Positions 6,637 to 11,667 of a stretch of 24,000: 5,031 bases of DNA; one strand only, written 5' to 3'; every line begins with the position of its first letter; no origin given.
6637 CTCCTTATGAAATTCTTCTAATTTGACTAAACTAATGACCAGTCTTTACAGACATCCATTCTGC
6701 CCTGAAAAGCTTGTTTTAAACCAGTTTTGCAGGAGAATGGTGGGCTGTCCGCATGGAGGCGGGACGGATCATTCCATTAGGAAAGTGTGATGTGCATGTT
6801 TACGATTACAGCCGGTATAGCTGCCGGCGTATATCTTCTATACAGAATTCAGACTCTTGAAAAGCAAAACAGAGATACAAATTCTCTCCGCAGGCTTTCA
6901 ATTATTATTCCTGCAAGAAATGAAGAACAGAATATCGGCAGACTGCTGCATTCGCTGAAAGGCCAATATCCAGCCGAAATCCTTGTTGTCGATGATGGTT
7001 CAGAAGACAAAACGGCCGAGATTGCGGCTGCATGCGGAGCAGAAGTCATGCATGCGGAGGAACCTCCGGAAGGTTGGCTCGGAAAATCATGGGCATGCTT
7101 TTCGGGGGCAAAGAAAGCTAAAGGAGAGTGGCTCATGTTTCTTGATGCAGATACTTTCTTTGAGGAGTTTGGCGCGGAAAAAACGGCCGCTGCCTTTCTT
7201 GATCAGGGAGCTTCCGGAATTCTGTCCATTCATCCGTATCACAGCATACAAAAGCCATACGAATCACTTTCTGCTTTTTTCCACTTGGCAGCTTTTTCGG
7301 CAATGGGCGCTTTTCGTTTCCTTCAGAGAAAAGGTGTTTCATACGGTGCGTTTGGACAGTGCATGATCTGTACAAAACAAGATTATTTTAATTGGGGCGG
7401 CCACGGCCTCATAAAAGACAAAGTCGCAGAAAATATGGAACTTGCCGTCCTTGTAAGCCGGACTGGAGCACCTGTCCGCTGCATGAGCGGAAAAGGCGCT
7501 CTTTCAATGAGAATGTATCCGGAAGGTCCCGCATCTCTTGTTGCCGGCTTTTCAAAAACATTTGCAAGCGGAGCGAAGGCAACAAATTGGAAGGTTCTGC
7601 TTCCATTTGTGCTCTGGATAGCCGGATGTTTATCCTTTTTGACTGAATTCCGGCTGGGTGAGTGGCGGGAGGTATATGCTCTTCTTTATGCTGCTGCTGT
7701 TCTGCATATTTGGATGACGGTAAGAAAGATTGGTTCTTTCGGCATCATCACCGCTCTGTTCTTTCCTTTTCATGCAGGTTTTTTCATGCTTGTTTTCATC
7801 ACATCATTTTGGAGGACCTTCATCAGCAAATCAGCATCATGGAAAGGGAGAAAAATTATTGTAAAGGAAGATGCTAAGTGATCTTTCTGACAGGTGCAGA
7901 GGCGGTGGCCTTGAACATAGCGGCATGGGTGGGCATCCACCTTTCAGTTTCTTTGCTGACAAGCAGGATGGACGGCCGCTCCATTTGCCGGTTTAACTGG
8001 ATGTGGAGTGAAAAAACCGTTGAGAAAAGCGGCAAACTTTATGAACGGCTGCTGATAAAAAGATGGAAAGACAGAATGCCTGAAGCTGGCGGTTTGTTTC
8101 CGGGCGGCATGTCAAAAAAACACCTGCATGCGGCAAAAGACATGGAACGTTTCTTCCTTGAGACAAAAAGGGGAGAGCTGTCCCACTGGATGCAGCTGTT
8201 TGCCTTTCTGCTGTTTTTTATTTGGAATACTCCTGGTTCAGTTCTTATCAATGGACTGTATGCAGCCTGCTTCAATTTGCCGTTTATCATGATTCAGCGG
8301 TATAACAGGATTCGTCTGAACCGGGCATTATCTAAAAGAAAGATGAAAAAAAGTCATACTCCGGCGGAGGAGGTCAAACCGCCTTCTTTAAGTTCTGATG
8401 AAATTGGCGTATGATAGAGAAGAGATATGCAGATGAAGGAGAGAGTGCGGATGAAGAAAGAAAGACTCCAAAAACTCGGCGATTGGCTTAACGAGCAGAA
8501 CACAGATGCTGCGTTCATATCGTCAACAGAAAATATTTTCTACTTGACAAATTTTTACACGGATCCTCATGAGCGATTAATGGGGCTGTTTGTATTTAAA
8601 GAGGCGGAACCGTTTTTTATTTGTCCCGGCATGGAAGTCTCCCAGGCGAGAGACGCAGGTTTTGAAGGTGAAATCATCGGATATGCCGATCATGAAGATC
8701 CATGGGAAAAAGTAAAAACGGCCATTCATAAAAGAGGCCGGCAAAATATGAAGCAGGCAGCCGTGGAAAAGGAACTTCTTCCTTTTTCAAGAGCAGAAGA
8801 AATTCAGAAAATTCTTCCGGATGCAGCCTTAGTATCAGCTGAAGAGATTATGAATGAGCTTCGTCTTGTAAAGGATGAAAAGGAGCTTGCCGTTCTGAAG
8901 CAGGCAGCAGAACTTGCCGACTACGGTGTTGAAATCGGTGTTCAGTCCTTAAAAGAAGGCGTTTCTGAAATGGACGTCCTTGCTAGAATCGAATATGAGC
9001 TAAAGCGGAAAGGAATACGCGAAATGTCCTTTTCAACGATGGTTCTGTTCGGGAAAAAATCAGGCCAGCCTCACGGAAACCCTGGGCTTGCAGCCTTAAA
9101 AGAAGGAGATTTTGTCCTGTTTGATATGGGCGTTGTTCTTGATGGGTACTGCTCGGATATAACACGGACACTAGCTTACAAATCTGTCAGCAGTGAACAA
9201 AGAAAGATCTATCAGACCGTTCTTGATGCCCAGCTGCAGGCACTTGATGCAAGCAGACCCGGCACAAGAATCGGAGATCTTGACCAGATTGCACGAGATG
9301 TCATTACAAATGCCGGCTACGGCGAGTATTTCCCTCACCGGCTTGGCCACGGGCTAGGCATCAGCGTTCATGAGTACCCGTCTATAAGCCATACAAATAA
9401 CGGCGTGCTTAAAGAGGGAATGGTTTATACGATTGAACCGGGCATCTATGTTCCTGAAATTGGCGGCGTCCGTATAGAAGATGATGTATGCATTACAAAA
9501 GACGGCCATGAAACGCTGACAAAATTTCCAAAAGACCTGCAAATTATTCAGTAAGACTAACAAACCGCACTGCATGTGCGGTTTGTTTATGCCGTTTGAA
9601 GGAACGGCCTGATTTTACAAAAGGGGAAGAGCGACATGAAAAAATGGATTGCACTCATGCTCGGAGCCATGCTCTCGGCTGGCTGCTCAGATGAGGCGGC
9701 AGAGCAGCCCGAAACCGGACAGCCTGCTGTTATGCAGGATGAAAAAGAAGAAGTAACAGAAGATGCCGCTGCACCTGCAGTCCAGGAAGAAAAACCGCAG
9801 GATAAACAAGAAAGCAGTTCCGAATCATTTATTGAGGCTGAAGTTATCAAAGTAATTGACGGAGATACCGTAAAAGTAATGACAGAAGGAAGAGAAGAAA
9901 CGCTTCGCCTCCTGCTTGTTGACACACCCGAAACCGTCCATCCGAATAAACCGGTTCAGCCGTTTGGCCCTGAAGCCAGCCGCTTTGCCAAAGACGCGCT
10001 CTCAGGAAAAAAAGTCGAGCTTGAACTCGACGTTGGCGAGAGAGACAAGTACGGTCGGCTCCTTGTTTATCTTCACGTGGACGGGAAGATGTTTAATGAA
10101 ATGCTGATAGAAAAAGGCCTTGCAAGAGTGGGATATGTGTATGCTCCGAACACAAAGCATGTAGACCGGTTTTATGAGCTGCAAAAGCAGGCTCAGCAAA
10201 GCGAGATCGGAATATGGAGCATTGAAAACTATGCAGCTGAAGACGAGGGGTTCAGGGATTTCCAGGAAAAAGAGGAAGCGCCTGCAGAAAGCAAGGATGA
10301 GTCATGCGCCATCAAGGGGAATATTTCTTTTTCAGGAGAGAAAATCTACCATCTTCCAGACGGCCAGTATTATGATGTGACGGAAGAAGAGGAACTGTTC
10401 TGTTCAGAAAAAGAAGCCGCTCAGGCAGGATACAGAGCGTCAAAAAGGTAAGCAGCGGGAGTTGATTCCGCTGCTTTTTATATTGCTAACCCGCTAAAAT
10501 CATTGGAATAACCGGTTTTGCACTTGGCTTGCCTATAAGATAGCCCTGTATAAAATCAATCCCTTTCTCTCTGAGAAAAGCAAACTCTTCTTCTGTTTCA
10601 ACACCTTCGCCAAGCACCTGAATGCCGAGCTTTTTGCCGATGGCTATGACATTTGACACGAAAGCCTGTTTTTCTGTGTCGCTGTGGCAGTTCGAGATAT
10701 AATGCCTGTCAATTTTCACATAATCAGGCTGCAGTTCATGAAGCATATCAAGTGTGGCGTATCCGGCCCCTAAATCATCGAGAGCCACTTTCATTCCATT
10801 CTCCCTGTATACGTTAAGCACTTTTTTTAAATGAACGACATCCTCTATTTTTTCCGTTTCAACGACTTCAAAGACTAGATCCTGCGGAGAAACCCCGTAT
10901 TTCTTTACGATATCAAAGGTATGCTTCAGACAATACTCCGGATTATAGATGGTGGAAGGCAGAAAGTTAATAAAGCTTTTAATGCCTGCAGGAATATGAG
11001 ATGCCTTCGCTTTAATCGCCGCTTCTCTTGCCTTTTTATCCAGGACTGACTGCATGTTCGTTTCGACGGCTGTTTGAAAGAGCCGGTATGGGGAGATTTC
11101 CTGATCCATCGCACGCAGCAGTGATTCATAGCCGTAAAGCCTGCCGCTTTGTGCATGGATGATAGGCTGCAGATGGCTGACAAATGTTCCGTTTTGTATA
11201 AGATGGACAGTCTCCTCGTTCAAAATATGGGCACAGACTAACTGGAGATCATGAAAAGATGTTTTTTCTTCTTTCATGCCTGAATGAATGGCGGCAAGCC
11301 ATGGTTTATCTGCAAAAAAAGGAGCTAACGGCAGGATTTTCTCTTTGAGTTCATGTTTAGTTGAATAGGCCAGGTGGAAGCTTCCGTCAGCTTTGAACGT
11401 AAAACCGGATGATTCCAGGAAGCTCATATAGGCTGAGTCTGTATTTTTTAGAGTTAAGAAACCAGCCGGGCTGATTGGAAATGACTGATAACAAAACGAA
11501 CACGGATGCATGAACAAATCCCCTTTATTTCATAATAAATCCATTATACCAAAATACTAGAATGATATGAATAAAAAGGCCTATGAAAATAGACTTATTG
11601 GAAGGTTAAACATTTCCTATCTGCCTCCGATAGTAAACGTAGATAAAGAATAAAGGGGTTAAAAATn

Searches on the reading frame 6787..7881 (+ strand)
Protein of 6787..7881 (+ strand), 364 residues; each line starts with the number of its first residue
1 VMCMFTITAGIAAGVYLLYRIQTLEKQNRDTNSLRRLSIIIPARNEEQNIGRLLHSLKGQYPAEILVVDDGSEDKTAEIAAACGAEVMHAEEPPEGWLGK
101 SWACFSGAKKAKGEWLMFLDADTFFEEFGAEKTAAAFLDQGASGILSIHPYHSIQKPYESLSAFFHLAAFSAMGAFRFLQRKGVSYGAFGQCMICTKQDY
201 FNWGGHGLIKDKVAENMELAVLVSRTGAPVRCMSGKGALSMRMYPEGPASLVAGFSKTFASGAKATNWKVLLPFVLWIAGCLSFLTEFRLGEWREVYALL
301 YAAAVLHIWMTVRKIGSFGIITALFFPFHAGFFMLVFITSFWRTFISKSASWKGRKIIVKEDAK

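Call 84: search_protein_families(library=pfam, proteins=[window:6787-7881:+], max_evalue=0.00001)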
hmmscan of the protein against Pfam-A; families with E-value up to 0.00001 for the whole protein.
window:6787-7881:+ (364 aa): 4 families
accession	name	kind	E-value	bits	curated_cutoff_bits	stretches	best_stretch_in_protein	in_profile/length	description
PF00535.33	Glycos_transf_2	-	2.5e-23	83.3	23.3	1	38-158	1-124/168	Glycosyl transferase family 2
PF13506.12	Glyco_transf_21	-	4.2e-09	36.6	21.7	1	91-233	9-147/174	Glycosyl transferase family 21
PF13641.12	Glyco_tranf_2_3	-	3.9e-07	30.8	27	1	37-173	3-148/230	Glycosyltransferase like family 2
PF10111.15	Glyco_tranf_2_2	-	2e-06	28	27.3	1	38-126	1-95/276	Glycosyltransferase like family 2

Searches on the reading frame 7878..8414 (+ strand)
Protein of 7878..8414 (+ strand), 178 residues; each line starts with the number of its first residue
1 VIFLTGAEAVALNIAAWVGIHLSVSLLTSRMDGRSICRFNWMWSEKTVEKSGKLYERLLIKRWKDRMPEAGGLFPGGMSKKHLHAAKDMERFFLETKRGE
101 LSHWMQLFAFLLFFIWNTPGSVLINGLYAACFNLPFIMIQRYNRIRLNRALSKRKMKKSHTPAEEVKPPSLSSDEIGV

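Call 84: search_protein_families(library=pfam, proteins=[window:7878-8414:+], max_evalue=0.00001)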
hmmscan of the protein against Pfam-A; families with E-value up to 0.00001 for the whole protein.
window:7878-8414:+ (178 aa): 1 family
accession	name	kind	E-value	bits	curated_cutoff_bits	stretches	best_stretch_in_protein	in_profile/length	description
PF18927.5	CrtO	-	3.8e-28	98.7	27.3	1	41-152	3-122/123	Glycosyl-4,4'-diaponeurosporenoate acyltransferase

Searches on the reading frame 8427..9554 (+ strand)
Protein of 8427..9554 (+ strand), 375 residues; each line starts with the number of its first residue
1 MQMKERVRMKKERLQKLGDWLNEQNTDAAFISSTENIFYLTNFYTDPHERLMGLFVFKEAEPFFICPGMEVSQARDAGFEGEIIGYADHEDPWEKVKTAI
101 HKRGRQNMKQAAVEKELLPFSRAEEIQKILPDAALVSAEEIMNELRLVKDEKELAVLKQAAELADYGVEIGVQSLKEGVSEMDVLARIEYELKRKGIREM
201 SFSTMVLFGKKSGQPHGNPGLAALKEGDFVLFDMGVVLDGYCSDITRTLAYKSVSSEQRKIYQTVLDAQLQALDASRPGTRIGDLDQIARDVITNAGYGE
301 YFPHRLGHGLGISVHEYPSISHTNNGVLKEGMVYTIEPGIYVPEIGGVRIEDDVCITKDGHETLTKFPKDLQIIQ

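Call 84: search_protein_families(library=pfam, proteins=[window:8427-9554:+], max_evalue=0.00001)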
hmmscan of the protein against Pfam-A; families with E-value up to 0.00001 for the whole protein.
window:8427-9554:+ (375 aa): 2 families
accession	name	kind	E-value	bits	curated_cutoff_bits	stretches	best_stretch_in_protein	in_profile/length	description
PF00557.29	Peptidase_M24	-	2.5e-68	230.4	23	1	157-358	3-208/208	Metallopeptidase family M24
PF01321.24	Creatinase_N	-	1.2e-25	90.9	22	1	13-148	1-128/128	Creatinase/Prolidase N-terminal domain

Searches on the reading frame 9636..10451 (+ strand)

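Call 84: search_protein_families(library=pfam, proteins=[window:9636-10451:+], max_evalue=0.00001)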
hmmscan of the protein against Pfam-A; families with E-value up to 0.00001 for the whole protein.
window:9636-10451:+ (271 aa): 1 family
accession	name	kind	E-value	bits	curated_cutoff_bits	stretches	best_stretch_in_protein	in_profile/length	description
PF00565.23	SNase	-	3.6e-29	101.8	21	1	89-195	1-106/107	Staphylococcal nuclease homologue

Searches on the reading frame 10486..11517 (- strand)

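Call 84: search_protein_families(library=pfam, proteins=[window:10486-11517:-], max_evalue=0.00001)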
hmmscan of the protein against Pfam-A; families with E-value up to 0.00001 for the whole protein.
window:10486-11517:- (343 aa): 1 family
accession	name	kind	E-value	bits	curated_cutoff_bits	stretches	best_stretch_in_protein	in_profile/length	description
PF00563.25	EAL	-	5.5e-54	183.5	31.3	1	105-331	6-236/236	EAL domain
